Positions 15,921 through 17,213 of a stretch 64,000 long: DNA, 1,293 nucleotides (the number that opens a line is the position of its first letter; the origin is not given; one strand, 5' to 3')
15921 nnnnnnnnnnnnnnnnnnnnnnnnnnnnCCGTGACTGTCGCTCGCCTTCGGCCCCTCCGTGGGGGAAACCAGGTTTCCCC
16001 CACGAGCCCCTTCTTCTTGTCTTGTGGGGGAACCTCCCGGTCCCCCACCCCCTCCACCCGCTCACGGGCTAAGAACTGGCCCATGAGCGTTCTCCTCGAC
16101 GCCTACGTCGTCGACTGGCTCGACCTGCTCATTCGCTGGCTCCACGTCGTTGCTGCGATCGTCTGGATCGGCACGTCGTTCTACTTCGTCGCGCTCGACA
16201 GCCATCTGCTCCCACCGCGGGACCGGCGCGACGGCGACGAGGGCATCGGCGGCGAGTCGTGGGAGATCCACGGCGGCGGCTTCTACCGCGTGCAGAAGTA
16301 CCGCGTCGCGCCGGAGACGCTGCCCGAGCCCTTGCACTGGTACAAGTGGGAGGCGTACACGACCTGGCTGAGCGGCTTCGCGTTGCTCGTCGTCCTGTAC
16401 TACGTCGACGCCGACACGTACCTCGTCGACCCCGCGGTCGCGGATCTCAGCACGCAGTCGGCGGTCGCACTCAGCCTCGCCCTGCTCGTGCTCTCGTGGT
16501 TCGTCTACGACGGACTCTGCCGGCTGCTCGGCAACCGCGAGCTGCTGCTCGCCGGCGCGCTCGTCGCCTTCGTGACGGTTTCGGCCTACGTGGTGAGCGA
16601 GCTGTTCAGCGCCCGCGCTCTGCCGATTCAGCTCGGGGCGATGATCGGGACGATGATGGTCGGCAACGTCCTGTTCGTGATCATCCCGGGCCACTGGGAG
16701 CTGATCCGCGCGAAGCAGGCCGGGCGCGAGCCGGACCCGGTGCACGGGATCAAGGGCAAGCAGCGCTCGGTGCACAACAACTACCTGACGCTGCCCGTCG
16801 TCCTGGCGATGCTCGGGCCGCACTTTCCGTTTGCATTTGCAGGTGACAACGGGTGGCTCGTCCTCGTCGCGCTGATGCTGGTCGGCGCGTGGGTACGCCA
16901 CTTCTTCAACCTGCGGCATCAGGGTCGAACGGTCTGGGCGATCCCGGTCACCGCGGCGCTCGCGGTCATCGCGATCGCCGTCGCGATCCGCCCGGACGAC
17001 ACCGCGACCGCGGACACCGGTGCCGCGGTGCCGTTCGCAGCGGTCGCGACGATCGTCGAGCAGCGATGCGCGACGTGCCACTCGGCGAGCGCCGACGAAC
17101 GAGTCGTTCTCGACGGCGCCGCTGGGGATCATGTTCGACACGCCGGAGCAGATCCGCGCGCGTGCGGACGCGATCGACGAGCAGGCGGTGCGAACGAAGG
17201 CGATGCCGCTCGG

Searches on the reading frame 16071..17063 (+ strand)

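Call 55: search_protein_families(library=pfam, proteins=[window:16071-17063:+], max_evalue=0.001)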
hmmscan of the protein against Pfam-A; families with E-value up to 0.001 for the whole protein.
window:16071-17063:+ (331 aa): 1 family
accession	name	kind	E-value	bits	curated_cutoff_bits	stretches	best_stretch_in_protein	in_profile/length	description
PF06181.16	Urate_ox_N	-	8.8e-124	413.2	26.9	1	11-306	1-294/295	Urate oxidase N-terminal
